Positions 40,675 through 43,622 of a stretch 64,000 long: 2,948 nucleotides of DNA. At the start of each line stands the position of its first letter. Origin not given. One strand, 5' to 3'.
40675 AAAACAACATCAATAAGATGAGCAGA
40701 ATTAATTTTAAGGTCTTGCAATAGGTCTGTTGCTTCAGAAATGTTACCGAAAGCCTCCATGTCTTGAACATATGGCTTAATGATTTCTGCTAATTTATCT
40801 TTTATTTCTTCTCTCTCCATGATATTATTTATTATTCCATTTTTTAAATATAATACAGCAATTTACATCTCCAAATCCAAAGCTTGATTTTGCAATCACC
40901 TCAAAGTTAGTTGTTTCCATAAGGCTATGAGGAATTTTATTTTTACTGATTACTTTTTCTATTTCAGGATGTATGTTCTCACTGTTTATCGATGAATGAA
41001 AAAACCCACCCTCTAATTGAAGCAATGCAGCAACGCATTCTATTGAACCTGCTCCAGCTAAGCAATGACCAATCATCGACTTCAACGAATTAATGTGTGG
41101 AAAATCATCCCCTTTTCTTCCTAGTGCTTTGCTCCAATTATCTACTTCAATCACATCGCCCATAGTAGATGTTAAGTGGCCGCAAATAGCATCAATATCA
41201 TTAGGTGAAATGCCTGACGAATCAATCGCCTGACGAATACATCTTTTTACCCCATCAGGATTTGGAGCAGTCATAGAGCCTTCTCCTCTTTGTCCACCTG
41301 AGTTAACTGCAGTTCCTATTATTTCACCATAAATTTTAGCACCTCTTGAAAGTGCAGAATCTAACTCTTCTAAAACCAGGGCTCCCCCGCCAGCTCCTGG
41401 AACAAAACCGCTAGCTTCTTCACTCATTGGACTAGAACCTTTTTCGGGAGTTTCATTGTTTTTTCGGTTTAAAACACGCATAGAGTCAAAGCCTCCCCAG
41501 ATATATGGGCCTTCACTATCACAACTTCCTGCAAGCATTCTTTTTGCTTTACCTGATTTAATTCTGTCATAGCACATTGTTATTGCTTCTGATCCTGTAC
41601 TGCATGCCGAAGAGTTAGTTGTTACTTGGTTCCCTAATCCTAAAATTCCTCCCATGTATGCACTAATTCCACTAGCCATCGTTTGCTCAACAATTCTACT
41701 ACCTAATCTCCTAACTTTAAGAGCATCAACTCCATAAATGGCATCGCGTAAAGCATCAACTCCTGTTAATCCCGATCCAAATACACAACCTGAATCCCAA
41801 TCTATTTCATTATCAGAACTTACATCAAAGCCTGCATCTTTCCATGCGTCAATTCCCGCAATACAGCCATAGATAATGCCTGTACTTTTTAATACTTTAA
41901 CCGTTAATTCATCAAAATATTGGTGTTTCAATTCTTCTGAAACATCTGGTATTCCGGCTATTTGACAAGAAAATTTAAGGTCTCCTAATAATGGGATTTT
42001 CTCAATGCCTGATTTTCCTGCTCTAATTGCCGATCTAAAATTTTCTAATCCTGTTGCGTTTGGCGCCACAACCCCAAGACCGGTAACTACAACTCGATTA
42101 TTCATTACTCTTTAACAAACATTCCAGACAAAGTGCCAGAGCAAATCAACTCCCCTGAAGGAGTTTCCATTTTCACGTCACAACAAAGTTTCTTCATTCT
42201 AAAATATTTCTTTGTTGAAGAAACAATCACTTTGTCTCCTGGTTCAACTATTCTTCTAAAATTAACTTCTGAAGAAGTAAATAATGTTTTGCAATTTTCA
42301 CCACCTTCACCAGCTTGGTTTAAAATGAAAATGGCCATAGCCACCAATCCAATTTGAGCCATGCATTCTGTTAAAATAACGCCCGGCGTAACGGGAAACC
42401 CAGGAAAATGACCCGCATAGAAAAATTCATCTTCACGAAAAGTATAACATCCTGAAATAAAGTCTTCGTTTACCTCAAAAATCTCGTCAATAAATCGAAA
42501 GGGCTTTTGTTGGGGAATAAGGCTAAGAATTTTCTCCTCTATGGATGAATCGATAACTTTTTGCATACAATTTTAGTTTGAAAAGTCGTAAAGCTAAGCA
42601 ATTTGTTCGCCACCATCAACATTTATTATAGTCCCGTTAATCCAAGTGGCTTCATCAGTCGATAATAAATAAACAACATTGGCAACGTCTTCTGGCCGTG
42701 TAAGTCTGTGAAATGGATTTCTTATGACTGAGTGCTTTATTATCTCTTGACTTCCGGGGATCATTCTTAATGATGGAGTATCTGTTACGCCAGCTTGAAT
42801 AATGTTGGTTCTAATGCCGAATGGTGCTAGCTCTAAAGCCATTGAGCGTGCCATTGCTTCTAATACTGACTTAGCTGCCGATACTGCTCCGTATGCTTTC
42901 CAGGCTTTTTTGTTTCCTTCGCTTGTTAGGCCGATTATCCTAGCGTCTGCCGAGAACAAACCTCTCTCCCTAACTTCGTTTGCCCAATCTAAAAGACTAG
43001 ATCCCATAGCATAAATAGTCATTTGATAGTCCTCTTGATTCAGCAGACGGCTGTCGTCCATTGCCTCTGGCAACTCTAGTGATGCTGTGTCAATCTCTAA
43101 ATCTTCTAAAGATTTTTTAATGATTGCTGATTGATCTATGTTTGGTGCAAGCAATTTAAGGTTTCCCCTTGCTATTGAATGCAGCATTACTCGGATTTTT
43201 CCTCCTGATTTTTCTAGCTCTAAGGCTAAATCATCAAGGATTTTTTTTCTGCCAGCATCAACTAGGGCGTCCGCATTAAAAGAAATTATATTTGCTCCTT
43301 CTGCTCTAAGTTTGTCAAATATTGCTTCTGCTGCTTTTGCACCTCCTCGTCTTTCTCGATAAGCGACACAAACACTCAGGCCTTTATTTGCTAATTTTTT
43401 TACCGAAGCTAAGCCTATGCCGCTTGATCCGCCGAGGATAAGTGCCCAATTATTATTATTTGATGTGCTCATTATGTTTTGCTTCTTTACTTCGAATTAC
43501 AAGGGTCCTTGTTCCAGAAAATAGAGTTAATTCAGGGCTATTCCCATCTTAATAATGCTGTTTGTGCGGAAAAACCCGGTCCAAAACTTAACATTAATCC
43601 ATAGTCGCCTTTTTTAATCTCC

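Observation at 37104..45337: Nine-gene operon coupling a type III PKS to its own discrete ACP/KS/DH/SDR/PPTase set and an MMPL exporter: candidate undescribed phenolic-lipid pathway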

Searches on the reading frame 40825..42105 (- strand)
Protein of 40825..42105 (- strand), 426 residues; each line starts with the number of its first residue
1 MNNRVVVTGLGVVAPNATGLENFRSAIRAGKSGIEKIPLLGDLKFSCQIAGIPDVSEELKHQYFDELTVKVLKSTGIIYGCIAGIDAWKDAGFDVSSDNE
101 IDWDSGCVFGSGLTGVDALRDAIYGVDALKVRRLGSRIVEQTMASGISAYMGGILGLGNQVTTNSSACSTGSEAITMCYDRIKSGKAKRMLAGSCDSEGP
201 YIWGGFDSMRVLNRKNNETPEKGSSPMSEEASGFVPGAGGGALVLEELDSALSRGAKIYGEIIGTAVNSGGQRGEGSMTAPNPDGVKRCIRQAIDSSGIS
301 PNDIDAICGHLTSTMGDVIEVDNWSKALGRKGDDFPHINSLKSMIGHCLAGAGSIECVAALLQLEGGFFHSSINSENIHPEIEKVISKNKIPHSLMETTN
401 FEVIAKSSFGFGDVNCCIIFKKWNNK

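Call 3: search_protein_families(library=pfam, proteins=[window:40825-42105:-], max_evalue=0.01)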
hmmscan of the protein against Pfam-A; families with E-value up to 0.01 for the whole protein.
window:40825-42105:- (426 aa): 2 families
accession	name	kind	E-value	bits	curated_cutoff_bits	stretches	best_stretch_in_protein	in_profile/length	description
PF00109.32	ketoacyl-synt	-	1.6e-27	97.2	20.8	1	3-250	2-251/252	Beta-ketoacyl synthase, N-terminal domain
PF02801.28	Ketoacyl-synt_C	-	6.3e-25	87.9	20.8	1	259-375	1-118/119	Beta-ketoacyl synthase, C-terminal domain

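Call 4: search_protein_families(library=ncbifam, proteins=[window:40825-42105:-], max_evalue=0.01)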
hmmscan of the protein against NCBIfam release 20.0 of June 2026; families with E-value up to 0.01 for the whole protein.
window:40825-42105:- (426 aa): 24 families
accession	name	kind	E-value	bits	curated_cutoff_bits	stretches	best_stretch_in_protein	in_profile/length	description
TIGR03150.1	fabF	equivalog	1.8e-79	267.4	493.75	1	3-421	1-407/407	beta-ketoacyl-ACP synthase II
NF005589.0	PRK07314.1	subfamily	5.7e-77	259.2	387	1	2-423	3-412/413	beta-ketoacyl-ACP synthase II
NF005935.0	PRK07967.1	equivalog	1.4e-68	231.6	630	1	3-424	2-405/406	beta-ketoacyl-ACP synthase I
NF004970.0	PRK06333.1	subfamily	9e-67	225.7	525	1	2-424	3-423/424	beta-ketoacyl-ACP synthase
NF006274.0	PRK08439.1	equivalog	1.5e-57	195.3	621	1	3-422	2-405/406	beta-ketoacyl-ACP synthase II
NF006434.0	PRK08722.1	equivalog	8.2e-56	189.6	759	1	3-422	4-413/414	beta-ketoacyl-ACP synthase II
NF006587.0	PRK09116.1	equivalog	6.7e-55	186.5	470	1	3-424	2-408/408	beta-ketoacyl-ACP synthase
NF005916.1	PRK07910.1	equivalog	1.2e-46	159.4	560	1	4-422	13-417/418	KasA/KasB family beta-ketoacyl-ACP synthase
NF005490.0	PRK07103.1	equivalog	3.3e-46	158.2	445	1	2-422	3-412/414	polyketide beta-ketoacyl:acyl carrier protein synthase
NF005076.0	PRK06501.1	equivalog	9e-46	156.6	629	1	5-421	13-421/425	beta-ketoacyl-ACP synthase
NF058662.1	cispenta_AmcF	equivalog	2.9e-30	105.5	325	1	155-421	116-368/369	cispentacin biosynthesis acyltransferase subunit AmcF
NF004618.0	PRK05952.1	equivalog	9.4e-30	103.8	455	1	154-423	133-383/384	beta-ketoacyl-ACP synthase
NF045894.1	PKS_plus_SDR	equivalog_domain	4.4e-26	90.8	1740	1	142-420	150-424/1515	type I polyketide synthase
NF040607.1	mycolic_Pks13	equivalog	1.3e-25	89.1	2100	1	166-423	269-526/1680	polyketide synthase Pks13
NF006618.0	PRK09185.1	subfamily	8e-23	81.1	407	1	146-422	139-392/394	beta-ketoacyl-ACP synthase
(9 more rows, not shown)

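Call 46: search_solved_structures(query=window:40825-42105:-, max_evalue=1e-40)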
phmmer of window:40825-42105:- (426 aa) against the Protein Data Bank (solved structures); distinct sequences matched with E-value up to 1e-40: 41.
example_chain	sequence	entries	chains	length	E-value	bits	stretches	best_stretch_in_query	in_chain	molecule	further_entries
3u0f_A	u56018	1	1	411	1.6e-53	185.2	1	3-423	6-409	Beta-ketoacyl synthase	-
3lrf_A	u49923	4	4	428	1.9e-53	184.9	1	3-423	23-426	Beta-ketoacyl synthase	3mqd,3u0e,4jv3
7pps_A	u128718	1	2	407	2.3e-51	178.1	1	3-424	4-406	3-oxoacyl-[acyl-carrier-protein] synthase 1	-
3kzu_A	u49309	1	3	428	3.5e-51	177.5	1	3-423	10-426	3-oxoacyl-(Acyl-carrier-protein) synthase ii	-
4jrh_A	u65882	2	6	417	6.6e-51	176.6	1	3-422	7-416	3-oxoacyl-[acyl-carrier-protein] synthase 2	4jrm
3e60_A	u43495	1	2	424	6.7e-51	176.6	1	3-423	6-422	3-oxoacyl-[acyl-carrier-protein ] synthase II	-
4jga_A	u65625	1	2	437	2.5e-50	174.6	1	2-421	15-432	3-oxoacyl-[acyl-carrier-protein] synthase 2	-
1e5m_A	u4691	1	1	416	2.4e-48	168.1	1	3-423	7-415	BETA KETOACYL ACYL CARRIER PROTEIN SYNTHASE II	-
3oyt_A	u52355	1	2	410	1.9e-46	161.9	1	3-424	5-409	3-oxoacyl-[acyl-carrier-protein] synthase I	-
8qm1_A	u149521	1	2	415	2.2e-46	161.7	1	3-423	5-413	3-oxoacyl-[acyl-carrier-protein] synthase 2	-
4b7v_A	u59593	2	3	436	2.6e-46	161.4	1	3-423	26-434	3-OXOACYL-[ACYL-CARRIER-PROTEIN] SYNTHASE 2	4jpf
9mlw_A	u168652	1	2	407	2.3e-45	158.3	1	2-423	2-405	3-oxoacyl-[acyl-carrier-protein] synthase 1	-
8cn8_A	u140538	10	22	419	3.5e-45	157.7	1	3-423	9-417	3-oxoacyl-[acyl-carrier-protein] synthase 2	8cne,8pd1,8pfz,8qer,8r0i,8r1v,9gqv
8pj0_A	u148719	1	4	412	4.4e-45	157.4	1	3-423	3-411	3-oxoacyl-[acyl-carrier-protein] synthase 2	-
4xox_A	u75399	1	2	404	4.5e-45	157.3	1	3-424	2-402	3-oxoacyl-ACP synthase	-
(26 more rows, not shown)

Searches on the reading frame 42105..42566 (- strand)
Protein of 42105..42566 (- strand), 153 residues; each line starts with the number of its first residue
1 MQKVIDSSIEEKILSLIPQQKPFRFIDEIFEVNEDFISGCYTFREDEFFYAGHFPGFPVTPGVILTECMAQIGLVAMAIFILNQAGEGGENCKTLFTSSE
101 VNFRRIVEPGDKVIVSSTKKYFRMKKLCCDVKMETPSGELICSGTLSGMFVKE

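Call 3: search_protein_families(library=pfam, proteins=[window:42105-42566:-], max_evalue=0.01)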
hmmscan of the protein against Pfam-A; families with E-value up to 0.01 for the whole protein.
window:42105-42566:- (153 aa): 1 family
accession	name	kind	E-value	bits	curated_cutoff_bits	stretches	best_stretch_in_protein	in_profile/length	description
PF07977.19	FabA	-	2.3e-15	56.9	23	1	18-115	2-106/138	FabA-like domain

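Call 4: search_protein_families(library=ncbifam, proteins=[window:42105-42566:-], max_evalue=0.01)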
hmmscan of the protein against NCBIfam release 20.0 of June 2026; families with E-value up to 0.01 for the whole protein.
window:42105-42566:- (153 aa): 6 families
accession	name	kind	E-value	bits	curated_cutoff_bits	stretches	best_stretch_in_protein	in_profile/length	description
NF009667.0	PRK13188.1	equivalog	3.4e-24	85.4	465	1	11-152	324-461/464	bifunctional UDP-3-O-[3-hydroxymyristoyl] N-acetylglucosamine deacetylase/3-hydroxyacyl-ACP dehydratase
NF000582.1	PRK00006.1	equivalog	1.1e-21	77.2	113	1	11-147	3-134/137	3-hydroxyacyl-ACP dehydratase FabZ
TIGR01750.1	fabZ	equivalog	5.3e-20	71.7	155.15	1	11-147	4-138/141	3-hydroxyacyl-ACP dehydratase FabZ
NF058663.1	cispen_cyc_AmcE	equivalog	1.5e-07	31.6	140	1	17-127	13-120/153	cispentacin biosynthesis cyclizing decarboxylase AmcE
TIGR01749.1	fabA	equivalog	1.7e-05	24.9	238.15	1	35-116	50-124/169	3-hydroxyacyl-[acyl-carrier-protein] dehydratase FabA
NF003509.0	PRK05174.1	equivalog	0.00015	21.6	124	1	37-117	55-128/172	bifunctional 3-hydroxydecanoyl-ACP dehydratase/trans-2-decenoyl-ACP isomerase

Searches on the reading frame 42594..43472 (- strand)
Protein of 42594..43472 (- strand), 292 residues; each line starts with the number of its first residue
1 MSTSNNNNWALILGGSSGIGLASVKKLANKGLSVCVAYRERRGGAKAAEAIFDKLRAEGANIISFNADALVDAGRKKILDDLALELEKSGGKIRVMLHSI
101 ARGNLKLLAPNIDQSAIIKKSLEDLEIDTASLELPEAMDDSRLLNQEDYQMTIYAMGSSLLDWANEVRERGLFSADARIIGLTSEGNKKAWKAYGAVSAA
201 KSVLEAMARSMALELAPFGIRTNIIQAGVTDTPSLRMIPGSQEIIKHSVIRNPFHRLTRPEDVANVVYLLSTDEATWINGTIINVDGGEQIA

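Call 3: search_protein_families(library=pfam, proteins=[window:42594-43472:-], max_evalue=0.01)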
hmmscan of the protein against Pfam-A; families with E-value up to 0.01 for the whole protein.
window:42594-43472:- (292 aa): 5 families
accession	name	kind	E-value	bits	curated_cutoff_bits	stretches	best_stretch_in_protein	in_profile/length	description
PF13561.12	adh_short_C2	-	4.7e-39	134.8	27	2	145-288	93-234/236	Enoyl-(Acyl carrier protein) reductase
PF00106.31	adh_short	-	1.3e-17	64.3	26.6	2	173-235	125-187/195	short chain dehydrogenase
PF12241.14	Enoyl_reductase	-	7.7e-09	35.7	22.1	1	53-239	15-201/236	Trans-2-enoyl-CoA reductase catalytic region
PF23441.1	SDR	-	1.3e-06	28.4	27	1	184-288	150-254/258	SDR-like rossmann domain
PF08659.16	KR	-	2.1e-05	24.9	22.6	1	10-83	3-76/180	KR domain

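Call 4: search_protein_families(library=ncbifam, proteins=[window:42594-43472:-], max_evalue=0.01)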
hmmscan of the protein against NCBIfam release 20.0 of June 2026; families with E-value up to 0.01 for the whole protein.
window:42594-43472:- (292 aa): 215 families (the best 25 are shown)
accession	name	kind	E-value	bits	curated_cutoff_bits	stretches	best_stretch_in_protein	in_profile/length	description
NF005975.0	PRK08063.1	equivalog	4.6e-37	127.7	328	2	144-289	101-246/250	enoyl-[acyl-carrier-protein] reductase FabL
NF005559.1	PRK07231.1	subfamily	3.1e-31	108.7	215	2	158-289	114-247/249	glucose 1-dehydrogenase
NF009466.0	PRK12826.1-2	subfamily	3.6e-26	92.1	222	2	178-291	135-246/248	3-oxoacyl-ACP reductase FabG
NF005067.0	PRK06484.1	equivalog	1.8e-25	89.5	713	2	177-288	398-510/524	short chain dehydrogenase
NF053701.1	CsHdxCHCADhChcB2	equivalog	2.5e-24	86.2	350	2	194-288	149-241/245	cis-4-hydroxycyclohexanecarboxylate dehydrogenase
NF047420.2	EF_P_mod_YmfI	equivalog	3.6e-24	85.8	238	2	198-288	146-234/236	elongation factor P 5-aminopentanone reductase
NF006267.0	PRK08416.1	equivalog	1.1e-23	84.2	369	1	176-289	144-257/260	enoyl-ACP reductase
NF005449.0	PRK07041.1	equivalog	1.5e-23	83.9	257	2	192-292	145-240/240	SDR family oxidoreductase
TIGR01830.1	3oxo_ACP_reduc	equivalog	2.2e-23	83.2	297.75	2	177-288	128-237/239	3-oxoacyl-[acyl-carrier-protein] reductase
NF004791.0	PRK06138.1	equivalog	4.1e-23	82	312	2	178-291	134-251/252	SDR family oxidoreductase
NF009464.0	PRK12824.1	subfamily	1.1e-22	81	269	2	175-289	130-242/245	3-oxoacyl-ACP reductase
NF004198.0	PRK05653.1-3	equivalog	2.4e-22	79.6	296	1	178-291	137-248/248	3-oxoacyl-ACP reductase FabG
NF052558.1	MBtsdlDhBudC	equivalog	4.7e-22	78.8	270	2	196-289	148-241/250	meso-2,3-butanediol dehydrogenase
NF009384.0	PRK12743.1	equivalog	7e-22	77.9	264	2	177-289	137-247/258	SDR family oxidoreductase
NF005753.0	PRK07577.1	equivalog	8.3e-22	77.9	310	1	175-291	118-234/237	SDR family oxidoreductase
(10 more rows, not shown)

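Call 31: search_solved_structures(query=window:42594-43472:-, max_evalue=0.00001, show_alignments=2)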
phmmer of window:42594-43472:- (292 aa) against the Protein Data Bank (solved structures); distinct sequences matched with E-value up to 0.00001: 412 (the best 60 are shown).
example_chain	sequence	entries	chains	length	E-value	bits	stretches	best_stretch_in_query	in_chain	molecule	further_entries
3oic_A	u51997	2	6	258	1.9e-18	70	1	151-290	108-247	Enoyl-[acyl-carrier-protein] reductase [NADPH]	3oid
8ij6_A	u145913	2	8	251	8.3e-17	64.6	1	189-289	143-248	Putative short-chain dehydrogenases/reductase family protein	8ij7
7nm7_AAA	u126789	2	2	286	1.4e-16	63.9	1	176-289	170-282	Antimycin pathway standalone ketoreductase enzyme, AntM | Antimycin pathway standalone ketoreductase, AntM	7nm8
8ijg_A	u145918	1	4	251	1.5e-16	63.8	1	191-289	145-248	Putative short-chain dehydrogenases/reductase family protein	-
8ij8_A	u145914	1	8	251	1.5e-16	63.8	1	190-289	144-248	Putative short-chain dehydrogenases/reductase family protein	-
6ihi_A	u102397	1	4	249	4e-16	62.4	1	186-288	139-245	Alclohol dehydrogenase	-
6ihh_A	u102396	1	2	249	4.7e-16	62.2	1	186-288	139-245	Alclohol dehydrogenase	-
8sy8_A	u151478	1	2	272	6.6e-16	61.7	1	198-290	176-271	4-formylbenzenesulfonate dehydrogenase TsaC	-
5itv_A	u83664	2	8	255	1e-15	61.1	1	165-288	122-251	Dihydroanticapsin 7-dehydrogenase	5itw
4yqz_A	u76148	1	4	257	1.6e-15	60.4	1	176-289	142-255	Putative oxidoreductase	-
6ypz_AAA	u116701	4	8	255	2.3e-15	59.9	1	177-289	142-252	Monooxygenase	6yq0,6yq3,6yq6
4ni5_A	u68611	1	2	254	2.3e-15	59.9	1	195-288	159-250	Oxidoreductase, short-chain dehydrogenase/reductase family protein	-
3qiv_A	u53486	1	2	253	2.9e-15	59.6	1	183-290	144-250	short-chain dehydrogenase or 3-oxoacyl-[acyl-carrier-protein] reductase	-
3u5t_A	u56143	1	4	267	4.4e-15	59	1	173-288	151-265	3-oxoacyl-[acyl-carrier-protein] reductase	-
3awd_A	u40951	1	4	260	6.4e-15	58.4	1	194-288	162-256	Putative polyol dehydrogenase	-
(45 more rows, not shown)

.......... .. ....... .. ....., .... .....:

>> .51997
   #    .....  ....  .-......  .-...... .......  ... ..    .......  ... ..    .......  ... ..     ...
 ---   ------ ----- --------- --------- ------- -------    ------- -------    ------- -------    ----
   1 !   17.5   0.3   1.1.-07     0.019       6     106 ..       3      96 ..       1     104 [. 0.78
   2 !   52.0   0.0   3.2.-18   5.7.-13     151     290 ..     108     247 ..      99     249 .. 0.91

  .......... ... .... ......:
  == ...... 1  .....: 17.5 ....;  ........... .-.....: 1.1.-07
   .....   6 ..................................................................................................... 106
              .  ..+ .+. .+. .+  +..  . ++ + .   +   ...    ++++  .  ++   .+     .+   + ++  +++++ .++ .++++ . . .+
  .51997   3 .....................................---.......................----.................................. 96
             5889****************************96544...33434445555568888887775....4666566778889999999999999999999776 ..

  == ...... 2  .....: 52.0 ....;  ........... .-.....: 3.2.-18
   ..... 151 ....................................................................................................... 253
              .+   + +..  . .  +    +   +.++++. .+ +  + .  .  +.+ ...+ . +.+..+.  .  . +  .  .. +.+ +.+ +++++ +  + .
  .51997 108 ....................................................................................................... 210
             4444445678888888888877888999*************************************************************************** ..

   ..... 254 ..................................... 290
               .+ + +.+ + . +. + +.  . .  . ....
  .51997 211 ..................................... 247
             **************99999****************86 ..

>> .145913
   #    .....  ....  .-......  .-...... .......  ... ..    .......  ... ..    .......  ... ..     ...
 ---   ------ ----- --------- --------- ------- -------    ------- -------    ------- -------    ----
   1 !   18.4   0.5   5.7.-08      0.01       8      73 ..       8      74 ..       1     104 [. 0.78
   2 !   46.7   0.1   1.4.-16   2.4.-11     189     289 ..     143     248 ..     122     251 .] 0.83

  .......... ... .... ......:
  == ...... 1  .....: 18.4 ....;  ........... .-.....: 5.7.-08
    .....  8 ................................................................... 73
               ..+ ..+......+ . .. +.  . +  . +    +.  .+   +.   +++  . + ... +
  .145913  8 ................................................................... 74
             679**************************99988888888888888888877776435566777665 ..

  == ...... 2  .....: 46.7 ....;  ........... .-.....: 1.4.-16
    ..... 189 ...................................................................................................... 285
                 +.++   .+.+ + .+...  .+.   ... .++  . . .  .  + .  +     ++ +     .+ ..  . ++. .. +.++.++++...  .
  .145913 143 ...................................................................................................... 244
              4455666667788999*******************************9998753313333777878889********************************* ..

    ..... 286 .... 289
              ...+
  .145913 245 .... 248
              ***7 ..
